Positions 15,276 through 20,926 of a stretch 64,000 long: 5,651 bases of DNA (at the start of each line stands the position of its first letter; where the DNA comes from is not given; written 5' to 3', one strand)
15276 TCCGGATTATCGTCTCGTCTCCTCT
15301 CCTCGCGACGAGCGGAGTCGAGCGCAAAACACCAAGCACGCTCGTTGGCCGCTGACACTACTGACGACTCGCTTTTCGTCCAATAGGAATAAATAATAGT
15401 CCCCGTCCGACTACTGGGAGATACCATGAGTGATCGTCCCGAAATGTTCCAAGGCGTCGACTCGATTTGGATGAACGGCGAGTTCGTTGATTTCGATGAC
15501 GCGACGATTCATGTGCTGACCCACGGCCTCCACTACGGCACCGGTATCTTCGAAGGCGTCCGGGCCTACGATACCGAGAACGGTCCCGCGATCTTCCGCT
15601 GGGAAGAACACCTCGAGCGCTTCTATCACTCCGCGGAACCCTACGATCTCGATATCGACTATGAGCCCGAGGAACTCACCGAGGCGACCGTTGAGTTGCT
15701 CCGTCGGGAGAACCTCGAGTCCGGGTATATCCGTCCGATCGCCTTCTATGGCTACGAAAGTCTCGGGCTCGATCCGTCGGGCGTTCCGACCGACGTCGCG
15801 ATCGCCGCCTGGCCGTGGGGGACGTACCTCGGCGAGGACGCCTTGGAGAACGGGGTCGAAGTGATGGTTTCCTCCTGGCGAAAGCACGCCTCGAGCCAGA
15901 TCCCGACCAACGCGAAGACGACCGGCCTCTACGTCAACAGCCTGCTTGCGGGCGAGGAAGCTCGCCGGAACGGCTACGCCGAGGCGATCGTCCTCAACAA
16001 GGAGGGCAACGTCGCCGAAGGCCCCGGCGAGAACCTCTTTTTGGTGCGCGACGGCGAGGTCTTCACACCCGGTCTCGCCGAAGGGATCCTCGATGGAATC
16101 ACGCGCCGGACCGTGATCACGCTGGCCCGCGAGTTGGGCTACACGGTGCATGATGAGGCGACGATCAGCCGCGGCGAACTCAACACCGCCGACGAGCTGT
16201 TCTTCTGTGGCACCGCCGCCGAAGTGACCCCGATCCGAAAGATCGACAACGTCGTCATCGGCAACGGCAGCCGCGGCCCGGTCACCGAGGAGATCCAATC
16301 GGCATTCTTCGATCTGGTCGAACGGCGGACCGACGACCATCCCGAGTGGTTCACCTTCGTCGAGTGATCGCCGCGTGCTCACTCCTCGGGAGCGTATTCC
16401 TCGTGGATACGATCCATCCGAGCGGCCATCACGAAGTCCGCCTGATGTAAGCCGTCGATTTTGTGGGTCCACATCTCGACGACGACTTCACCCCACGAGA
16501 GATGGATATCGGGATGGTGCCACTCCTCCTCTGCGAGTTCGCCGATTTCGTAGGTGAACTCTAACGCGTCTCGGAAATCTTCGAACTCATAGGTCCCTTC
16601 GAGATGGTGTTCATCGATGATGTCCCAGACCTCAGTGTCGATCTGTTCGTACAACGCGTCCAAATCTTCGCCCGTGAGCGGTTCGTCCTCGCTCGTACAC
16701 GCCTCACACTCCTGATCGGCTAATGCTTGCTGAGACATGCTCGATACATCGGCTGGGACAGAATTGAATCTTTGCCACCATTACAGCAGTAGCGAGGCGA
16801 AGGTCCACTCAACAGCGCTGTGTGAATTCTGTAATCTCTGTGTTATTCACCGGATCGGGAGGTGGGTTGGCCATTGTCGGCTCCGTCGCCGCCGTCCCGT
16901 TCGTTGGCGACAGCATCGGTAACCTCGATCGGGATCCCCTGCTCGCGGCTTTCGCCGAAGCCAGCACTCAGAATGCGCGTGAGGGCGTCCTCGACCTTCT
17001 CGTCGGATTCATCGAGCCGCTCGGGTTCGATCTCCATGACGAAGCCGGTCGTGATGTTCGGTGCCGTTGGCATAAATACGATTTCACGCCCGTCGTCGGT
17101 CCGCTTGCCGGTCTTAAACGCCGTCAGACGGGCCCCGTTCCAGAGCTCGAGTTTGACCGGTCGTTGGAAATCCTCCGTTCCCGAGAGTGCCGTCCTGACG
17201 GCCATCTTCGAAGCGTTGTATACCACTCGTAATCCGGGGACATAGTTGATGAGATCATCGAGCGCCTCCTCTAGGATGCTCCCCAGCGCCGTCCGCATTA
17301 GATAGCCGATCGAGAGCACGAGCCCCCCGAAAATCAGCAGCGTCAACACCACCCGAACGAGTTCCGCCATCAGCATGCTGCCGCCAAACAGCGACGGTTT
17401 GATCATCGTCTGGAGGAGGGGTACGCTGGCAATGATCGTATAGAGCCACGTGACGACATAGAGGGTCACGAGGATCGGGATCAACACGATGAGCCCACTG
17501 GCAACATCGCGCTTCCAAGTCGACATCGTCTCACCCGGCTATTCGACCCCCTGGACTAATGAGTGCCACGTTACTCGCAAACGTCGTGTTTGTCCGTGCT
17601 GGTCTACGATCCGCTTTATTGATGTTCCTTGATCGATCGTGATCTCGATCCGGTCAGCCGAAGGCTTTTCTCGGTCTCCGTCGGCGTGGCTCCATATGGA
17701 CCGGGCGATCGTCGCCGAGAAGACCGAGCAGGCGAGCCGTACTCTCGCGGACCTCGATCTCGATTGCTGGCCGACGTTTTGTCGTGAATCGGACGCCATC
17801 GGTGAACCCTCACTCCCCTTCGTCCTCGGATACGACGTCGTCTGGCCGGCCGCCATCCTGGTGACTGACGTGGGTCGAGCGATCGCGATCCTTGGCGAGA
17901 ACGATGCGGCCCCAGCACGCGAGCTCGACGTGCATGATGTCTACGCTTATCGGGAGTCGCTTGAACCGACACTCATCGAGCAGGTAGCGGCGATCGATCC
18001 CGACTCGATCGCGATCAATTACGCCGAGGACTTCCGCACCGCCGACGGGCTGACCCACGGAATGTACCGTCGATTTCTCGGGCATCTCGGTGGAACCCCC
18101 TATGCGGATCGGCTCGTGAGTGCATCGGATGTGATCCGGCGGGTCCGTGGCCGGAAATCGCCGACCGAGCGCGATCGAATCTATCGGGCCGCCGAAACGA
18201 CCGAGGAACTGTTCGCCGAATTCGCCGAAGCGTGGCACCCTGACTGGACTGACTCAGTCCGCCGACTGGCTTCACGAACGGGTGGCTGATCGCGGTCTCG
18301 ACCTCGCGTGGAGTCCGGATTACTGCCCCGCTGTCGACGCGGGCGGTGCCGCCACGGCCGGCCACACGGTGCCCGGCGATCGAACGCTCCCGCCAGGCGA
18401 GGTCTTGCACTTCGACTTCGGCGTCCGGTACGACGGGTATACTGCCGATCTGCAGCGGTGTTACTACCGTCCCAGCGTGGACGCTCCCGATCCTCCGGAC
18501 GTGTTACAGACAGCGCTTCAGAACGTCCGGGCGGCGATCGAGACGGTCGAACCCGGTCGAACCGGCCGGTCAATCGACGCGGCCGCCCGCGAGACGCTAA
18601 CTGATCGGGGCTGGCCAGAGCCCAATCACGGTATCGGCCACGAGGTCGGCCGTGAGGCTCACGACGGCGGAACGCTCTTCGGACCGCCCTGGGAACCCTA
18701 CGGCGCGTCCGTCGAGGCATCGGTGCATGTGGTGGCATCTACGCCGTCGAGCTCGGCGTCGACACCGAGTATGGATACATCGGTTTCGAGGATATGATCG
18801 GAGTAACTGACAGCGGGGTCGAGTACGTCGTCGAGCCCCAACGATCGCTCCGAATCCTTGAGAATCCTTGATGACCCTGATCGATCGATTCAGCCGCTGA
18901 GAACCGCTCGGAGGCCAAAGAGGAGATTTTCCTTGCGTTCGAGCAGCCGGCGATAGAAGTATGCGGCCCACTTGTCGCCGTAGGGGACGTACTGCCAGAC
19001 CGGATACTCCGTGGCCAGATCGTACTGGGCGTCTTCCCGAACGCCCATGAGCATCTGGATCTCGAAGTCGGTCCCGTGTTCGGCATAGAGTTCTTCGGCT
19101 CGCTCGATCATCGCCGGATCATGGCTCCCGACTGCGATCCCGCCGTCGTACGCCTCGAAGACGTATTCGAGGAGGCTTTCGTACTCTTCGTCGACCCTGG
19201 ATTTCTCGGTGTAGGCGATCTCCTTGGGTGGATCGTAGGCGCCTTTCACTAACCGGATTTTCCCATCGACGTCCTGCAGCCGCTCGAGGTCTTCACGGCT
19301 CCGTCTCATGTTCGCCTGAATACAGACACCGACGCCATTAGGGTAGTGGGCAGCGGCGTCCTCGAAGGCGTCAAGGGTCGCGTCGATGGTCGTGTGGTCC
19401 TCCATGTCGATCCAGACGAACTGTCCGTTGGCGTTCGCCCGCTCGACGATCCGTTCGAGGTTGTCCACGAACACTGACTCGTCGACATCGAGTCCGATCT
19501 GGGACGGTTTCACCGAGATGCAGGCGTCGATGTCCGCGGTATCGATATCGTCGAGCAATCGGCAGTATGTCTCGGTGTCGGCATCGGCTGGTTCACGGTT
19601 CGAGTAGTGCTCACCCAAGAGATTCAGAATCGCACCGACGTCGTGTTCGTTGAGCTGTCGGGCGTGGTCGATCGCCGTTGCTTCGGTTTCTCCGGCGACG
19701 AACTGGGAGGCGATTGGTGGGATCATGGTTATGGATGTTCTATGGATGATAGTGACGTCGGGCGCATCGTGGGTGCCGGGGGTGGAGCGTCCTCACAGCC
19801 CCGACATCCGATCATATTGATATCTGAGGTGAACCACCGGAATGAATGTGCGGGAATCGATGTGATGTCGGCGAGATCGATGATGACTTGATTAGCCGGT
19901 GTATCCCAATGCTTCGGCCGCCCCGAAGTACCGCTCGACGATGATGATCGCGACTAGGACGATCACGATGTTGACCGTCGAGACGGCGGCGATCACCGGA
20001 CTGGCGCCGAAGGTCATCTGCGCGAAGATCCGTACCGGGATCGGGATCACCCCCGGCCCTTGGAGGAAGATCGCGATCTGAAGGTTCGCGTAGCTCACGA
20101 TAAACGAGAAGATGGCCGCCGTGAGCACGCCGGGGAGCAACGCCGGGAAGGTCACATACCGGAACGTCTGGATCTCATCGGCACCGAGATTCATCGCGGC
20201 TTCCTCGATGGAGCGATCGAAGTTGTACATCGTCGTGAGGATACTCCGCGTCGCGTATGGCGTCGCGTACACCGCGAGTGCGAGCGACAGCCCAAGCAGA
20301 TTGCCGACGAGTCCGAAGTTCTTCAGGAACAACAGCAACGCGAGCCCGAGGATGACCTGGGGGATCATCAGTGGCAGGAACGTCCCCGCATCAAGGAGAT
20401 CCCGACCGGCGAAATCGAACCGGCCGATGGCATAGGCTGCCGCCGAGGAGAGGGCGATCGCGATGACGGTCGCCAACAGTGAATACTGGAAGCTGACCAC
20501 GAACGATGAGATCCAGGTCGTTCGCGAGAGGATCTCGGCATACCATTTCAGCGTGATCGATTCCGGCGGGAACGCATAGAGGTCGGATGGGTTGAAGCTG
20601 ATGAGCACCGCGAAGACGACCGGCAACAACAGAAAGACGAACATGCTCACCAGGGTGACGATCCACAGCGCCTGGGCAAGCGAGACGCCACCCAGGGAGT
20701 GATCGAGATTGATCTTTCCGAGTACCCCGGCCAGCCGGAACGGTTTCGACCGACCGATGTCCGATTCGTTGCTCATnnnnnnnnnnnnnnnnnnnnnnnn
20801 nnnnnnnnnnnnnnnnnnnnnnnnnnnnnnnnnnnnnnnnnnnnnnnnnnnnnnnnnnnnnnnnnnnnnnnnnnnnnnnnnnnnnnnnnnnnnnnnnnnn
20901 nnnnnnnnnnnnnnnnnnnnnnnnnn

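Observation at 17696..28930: Putative ~11-kb import-and-degrade island: PotABCD-type importer, proline dehydrogenase, amidohydrolase and four M24-fold genes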

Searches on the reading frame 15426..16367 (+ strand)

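Call 32: search_protein_families(library=pfam, proteins=[window:15426-16367:+], max_evalue=0.00001)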
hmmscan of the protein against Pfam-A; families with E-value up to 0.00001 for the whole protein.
window:15426-16367:+ (313 aa): 1 family
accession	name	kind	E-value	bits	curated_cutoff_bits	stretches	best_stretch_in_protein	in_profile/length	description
PF01063.24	Aminotran_4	-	5e-54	183.9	28.5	1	40-273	1-223/223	Amino-transferase class IV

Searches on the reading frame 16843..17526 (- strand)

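Call 4: search_protein_families(library=pfam, proteins=[window:16843-17526:-], max_evalue=0.001)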
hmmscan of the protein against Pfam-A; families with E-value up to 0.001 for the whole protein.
window:16843-17526:- (227 aa): 1 family
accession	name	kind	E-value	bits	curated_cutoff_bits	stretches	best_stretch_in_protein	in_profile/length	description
PF04367.18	DUF502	-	7.3e-17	61.6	23.8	1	67-160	4-107/107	Protein of unknown function (DUF502)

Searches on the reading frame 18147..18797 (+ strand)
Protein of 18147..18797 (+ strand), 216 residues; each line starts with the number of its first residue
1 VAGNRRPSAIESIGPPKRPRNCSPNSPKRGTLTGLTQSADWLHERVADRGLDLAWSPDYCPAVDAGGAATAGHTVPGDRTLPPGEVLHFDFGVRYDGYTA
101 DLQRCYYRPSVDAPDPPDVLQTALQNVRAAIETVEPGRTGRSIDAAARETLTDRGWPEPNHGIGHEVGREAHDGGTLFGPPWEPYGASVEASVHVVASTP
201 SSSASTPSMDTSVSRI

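Call 4: search_protein_families(library=pfam, proteins=[window:18147-18797:+], max_evalue=0.001)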
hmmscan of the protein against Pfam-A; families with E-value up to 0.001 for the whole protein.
window:18147-18797:+ (216 aa): 1 family
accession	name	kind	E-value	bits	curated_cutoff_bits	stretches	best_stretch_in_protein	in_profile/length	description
PF00557.29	Peptidase_M24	-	2.5e-24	86.6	23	1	40-176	32-167/208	Metallopeptidase family M24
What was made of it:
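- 17696..18871 (+): Fourth M24 gene (M24d), with canonical metal ligands, inactivated by two frameshifts; converges on ProDH. Pfam Peptidase_M24 86.6 bits on the middle frame (call 4).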

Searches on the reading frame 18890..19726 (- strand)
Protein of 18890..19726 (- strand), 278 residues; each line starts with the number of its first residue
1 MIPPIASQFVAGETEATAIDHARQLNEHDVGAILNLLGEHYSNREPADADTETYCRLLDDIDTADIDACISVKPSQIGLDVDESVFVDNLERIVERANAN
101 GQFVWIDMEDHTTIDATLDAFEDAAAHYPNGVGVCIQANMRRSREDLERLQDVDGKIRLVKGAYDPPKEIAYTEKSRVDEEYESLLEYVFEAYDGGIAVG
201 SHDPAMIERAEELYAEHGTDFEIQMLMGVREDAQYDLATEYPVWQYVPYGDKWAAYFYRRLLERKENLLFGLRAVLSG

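Call 3: search_protein_families(library=pfam, proteins=[window:18890-19726:-], max_evalue=0.001)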
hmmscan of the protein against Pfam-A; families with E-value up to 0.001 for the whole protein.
window:18890-19726:- (278 aa): 1 family
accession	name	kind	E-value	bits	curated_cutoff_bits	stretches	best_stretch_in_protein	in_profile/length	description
PF01619.24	Pro_dh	-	1.7e-29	103.7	27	1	19-267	2-272/278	Proline dehydrogenase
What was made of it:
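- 18890..19726 (-): Monofunctional proline dehydrogenase, 278 aa, 165 bp downstream of the permease gene on the same strand. Pfam Pro_dh 103.7 bits (call 3).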

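Call 5: search_protein_families(library=ncbifam, proteins=[window:18890-19726:-], max_evalue=0.00001)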
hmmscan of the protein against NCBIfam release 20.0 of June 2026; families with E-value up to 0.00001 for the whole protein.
window:18890-19726:- (278 aa): 2 families
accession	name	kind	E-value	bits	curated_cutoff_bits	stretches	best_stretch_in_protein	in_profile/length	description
NF045947.1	ProDh_Thermus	equivalog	3e-59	200.7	500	1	5-278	31-307/307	proline dehydrogenase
NF008869.0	PRK11904.1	equivalog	1.7e-09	36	747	1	5-267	176-476/1042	bifunctional proline dehydrogenase/L-glutamate gamma-semialdehyde dehydrogenase PutA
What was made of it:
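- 18890..19726 (-): NCBIfam ProDh_Thermus 200.7 bits, below the 500 cut-off (call 5).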

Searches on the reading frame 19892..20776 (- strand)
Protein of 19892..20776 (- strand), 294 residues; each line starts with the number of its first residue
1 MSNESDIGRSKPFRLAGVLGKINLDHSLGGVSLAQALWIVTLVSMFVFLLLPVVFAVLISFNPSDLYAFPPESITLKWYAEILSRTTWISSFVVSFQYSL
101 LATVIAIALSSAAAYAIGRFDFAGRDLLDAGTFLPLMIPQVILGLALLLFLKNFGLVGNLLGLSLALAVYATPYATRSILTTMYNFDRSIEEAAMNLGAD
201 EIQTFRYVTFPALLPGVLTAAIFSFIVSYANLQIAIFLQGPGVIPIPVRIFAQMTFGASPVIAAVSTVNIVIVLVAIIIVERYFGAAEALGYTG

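Call 3: search_protein_families(library=pfam, proteins=[window:19892-20776:-], max_evalue=0.001)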
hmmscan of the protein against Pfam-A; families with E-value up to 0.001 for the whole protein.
window:19892-20776:- (294 aa): 1 family
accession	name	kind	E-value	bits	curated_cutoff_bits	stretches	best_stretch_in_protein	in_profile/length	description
PF00528.27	BPD_transp_1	-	5.1e-12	46.3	26.4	1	120-278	12-174/184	Binding-protein-dependent transport system inner membrane component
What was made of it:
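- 19892..20776 (-): ABC permease, PotC-like. BPD_transp_1 (call 3).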

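Call 5: search_protein_families(library=ncbifam, proteins=[window:19892-20776:-], max_evalue=0.00001)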
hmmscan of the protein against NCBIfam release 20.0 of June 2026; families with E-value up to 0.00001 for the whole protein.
window:19892-20776:- (294 aa): 24 families
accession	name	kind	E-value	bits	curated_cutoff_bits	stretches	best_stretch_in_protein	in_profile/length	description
NF007047.0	PRK09500.1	equivalog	6.2e-36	124.3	326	1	39-281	8-249/257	spermidine/putrescine ABC transporter permease PotC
NF007889.0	PRK10592.1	equivalog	5.2e-31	108.3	476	1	38-279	12-259/281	putrescine ABC transporter permease PotI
TIGR02141.1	modB_ABC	equivalog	5.8e-21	75.1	182.6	1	94-281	2-203/208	molybdate ABC transporter permease subunit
TIGR01581.1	Mo_ABC_porter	hypoth_equivalog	5.8e-21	75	210.3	1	83-278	14-224/225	ABC transporter permease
NF006939.0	PRK09421.1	equivalog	1.5e-19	70.3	262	1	89-281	9-218/230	molybdate ABC transporter permease subunit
TIGR00969.1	3a0106s02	subfamily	6.5e-19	68.4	240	1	33-231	15-214/272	sulfate ABC transporter permease subunit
TIGR02139.1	permease_CysT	equivalog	1.5e-18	67.3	246.1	1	49-275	9-250/265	sulfate ABC transporter permease subunit CysT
TIGR03255.1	PhnV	equivalog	2.5e-18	66.7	358.7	1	39-282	17-263/270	2-aminoethylphosphonate ABC transport system, membrane component PhnV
NF043073.1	MMSYN1_0195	equivalog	1.6e-17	63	1250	1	45-280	13-244/1021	spermidine/putrescine ABC transporter permease/substrate-binding protein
TIGR03262.1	PhnU2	equivalog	3.1e-17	62.4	593.25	2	35-163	4-127/546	putative 2-aminoethylphosphonate ABC transporter permease subunit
NF008208.0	PRK10971.1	equivalog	1.9e-14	53.8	415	1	53-280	21-266/277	sulfate/thiosulfate ABC transporter permease CysT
NF043074.1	MMSYN1_0196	equivalog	3.4e-14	52.8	350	1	41-283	17-261/277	spermidine/putrescine ABC transporter permease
NF040839.1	tungstate_WtpB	equivalog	1e-12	48.3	340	1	42-277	10-243/251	tungstate ABC transporter permease WtpB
TIGR03226.1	PhnU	equivalog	9.1e-12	45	283.45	1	162-274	181-294/311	2-aminoethylphosphonate ABC transporter permease subunit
NF007963.0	PRK10683.1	equivalog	8.3e-11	41.8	489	1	9-283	10-308/317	putrescine ABC transporter permease PotH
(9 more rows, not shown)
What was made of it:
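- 19892..20776 (-): Best NCBIfam match PotC, 124 bits against a 326 cut-off (call 5).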
